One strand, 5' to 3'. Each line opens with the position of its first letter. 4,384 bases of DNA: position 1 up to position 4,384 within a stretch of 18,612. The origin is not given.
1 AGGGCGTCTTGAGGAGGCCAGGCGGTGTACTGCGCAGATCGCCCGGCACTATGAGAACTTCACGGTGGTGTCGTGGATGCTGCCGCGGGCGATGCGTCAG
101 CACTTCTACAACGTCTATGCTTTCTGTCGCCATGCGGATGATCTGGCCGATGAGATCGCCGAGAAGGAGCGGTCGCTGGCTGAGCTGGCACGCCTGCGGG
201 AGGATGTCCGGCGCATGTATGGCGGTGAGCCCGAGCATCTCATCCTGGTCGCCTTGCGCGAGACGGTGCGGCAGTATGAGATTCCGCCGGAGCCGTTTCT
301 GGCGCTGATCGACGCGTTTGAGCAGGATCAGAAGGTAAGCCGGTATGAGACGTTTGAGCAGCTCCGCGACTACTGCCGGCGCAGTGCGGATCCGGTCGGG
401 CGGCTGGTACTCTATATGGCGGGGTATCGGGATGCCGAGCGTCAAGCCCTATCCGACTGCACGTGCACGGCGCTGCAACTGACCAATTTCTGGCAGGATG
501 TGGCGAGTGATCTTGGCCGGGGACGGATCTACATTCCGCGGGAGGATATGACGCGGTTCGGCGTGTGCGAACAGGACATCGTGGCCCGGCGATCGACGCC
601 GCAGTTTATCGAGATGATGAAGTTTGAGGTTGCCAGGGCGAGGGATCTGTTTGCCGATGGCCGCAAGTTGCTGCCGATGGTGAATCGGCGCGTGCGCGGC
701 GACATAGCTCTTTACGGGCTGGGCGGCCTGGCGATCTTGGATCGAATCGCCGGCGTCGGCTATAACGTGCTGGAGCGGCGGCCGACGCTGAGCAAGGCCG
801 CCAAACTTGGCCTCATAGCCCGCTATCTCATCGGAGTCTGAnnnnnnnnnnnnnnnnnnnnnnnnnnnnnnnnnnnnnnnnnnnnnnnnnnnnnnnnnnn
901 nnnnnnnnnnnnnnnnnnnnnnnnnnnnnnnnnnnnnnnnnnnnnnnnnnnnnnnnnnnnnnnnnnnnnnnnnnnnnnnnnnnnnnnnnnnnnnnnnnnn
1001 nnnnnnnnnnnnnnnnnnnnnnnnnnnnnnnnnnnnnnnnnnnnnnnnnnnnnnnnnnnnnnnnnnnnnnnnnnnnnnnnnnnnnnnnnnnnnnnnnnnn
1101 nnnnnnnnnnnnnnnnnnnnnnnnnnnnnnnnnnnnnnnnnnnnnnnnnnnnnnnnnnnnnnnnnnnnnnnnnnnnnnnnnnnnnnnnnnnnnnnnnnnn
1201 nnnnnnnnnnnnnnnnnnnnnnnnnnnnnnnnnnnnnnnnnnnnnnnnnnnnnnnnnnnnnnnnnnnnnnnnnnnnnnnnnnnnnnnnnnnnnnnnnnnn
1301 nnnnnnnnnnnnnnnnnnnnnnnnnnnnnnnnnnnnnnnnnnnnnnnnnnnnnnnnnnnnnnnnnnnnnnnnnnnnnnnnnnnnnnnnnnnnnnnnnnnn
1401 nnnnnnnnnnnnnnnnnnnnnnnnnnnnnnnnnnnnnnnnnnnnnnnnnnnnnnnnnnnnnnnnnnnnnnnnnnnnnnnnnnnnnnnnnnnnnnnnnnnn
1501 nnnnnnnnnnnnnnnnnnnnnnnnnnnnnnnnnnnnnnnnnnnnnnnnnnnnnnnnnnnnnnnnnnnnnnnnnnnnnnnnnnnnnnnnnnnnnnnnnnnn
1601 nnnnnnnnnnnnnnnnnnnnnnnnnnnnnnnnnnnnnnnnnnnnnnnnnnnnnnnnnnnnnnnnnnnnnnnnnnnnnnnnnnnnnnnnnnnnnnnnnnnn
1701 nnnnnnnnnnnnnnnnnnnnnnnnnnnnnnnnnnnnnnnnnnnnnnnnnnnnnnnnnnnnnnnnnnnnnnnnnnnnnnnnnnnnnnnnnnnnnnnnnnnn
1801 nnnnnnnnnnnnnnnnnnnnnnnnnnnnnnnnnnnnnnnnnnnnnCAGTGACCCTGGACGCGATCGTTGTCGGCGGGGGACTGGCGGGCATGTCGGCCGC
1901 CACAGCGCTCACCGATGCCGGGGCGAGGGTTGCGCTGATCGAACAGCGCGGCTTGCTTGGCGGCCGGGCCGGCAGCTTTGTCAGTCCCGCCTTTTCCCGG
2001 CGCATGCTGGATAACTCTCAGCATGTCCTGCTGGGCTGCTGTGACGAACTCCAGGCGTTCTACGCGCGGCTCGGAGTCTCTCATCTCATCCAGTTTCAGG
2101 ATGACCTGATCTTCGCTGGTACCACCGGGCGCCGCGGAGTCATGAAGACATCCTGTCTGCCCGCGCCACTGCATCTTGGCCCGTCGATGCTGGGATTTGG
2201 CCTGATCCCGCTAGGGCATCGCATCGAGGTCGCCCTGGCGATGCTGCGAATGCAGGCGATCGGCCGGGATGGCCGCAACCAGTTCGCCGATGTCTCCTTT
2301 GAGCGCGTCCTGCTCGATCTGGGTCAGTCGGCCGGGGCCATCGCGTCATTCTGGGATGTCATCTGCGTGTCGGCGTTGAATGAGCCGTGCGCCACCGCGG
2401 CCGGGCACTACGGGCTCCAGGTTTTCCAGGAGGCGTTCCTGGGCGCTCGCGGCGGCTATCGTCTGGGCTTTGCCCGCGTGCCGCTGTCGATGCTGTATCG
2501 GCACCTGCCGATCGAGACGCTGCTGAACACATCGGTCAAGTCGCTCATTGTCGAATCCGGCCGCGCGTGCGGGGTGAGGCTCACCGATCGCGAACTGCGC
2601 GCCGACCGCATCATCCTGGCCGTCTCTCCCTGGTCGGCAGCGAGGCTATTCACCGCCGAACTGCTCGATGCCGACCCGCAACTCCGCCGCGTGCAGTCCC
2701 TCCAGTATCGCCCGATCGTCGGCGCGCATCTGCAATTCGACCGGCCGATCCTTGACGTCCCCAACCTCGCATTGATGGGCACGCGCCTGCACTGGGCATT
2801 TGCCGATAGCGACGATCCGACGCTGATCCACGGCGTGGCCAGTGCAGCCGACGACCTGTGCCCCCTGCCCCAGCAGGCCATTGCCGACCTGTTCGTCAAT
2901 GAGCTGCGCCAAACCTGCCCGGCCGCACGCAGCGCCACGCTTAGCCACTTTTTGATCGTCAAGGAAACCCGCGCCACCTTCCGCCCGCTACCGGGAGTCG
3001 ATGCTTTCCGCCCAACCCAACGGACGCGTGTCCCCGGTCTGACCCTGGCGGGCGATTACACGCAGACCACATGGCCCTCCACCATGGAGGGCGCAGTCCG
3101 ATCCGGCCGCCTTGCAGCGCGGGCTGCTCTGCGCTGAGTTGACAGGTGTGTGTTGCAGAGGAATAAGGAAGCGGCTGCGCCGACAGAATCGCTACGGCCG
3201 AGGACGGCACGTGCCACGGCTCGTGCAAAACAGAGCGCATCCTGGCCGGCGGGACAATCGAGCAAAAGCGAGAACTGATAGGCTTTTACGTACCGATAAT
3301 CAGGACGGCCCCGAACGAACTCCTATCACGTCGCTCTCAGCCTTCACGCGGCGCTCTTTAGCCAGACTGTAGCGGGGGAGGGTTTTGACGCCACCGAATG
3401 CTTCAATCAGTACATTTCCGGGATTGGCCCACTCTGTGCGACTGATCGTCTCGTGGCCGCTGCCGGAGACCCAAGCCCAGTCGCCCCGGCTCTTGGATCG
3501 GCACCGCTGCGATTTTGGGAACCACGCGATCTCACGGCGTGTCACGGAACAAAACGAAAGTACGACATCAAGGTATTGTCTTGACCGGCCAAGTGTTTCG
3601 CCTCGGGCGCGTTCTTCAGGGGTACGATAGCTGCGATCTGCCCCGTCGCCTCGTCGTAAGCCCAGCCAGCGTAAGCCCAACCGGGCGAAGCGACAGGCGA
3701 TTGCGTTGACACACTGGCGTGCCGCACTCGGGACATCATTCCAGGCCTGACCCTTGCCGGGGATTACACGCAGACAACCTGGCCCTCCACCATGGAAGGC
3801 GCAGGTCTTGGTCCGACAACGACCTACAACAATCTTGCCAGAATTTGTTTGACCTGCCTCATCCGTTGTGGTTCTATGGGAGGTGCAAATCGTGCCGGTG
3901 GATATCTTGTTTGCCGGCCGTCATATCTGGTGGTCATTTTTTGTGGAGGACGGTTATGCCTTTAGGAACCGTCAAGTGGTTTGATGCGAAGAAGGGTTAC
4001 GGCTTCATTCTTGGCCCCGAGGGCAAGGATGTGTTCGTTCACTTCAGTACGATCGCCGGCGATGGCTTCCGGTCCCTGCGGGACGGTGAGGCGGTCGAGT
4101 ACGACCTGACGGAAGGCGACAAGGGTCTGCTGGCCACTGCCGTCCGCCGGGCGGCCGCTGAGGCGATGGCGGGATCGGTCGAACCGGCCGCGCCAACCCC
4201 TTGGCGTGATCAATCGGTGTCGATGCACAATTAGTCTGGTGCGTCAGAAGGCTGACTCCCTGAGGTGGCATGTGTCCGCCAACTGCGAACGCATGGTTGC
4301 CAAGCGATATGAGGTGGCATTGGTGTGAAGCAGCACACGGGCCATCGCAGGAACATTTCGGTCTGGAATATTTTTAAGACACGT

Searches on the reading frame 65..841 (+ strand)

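Call 32: search_protein_families(library=pfam, proteins=[window:65-841:+], max_evalue=0.001)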
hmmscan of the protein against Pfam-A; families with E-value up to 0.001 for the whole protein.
window:65-841:+ (258 aa): 1 family
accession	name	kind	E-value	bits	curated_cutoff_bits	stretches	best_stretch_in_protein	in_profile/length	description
PF00494.24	SQS_PSY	-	1.1e-69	235.5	26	1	2-244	11-261/263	Squalene/phytoene synthase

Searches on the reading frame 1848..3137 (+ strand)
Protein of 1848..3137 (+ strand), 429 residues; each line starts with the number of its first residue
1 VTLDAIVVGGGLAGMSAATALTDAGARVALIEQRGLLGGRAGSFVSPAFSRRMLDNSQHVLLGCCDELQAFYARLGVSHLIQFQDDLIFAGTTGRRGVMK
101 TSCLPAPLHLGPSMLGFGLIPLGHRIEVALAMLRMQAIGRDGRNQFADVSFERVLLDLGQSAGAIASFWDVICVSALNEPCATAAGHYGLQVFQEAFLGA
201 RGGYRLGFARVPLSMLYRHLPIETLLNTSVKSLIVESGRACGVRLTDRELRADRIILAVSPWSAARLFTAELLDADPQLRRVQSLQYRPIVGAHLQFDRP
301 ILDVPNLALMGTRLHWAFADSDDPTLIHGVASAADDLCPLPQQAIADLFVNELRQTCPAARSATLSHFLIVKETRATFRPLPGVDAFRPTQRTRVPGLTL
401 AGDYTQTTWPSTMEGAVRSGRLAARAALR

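Call 32: search_protein_families(library=pfam, proteins=[window:1848-3137:+], max_evalue=0.001)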
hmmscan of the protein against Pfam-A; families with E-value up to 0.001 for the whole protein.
window:1848-3137:+ (429 aa): 10 families
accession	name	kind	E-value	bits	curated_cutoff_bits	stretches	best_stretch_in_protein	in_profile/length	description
PF01593.30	Amino_oxidase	-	1.2e-44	153.7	19.8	1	12-427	1-442/443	Flavin containing amine oxidoreductase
PF01266.30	DAO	-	2.1e-14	54.3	27.9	2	4-76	1-79/353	FAD dependent oxidoreductase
PF13450.12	NAD_binding_8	-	2.2e-11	44.3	21.9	1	7-75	1-68/68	NAD(P)-binding Rossmann-like domain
PF12831.13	FAD_oxidored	-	9.5e-11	42.1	27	1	4-68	1-64/416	FAD dependent oxidoreductase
PF00890.30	FAD_binding_2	-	6.4e-10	39.2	20.4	1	4-39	1-36/414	FAD binding domain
PF07992.20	Pyr_redox_2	-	5.6e-07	29.7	26.1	1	4-38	2-37/291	Pyridine nucleotide-disulphide oxidoreductase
PF01134.28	GIDA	-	6.1e-07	29.3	22.1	1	4-33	1-30/391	Glucose inhibited division protein A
PF03486.20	HI0933_like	-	1.1e-05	25.5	50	0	4-37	2-35/244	HI0933-like protein Rossmann domain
PF00070.33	Pyr_redox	-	5.9e-05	23.9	22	1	5-56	2-53/82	Pyridine nucleotide-disulphide oxidoreductase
PF01494.25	FAD_binding_3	-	0.00017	21.4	22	1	4-34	3-33/349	FAD binding domain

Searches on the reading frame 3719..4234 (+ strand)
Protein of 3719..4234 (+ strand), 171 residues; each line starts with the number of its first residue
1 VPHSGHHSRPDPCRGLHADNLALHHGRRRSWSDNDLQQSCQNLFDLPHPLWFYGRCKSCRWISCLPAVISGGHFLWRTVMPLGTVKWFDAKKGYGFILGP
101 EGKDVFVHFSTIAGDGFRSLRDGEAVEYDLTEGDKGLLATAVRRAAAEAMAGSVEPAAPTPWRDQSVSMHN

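Call 32: search_protein_families(library=pfam, proteins=[window:3719-4234:+], max_evalue=0.001)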
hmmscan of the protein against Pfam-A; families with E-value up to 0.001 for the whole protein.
window:3719-4234:+ (171 aa): 1 family
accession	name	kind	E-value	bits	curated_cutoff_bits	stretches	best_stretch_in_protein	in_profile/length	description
PF00313.28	CSD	-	1.4e-23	82.9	27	1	83-144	3-65/66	'Cold-shock' DNA-binding domain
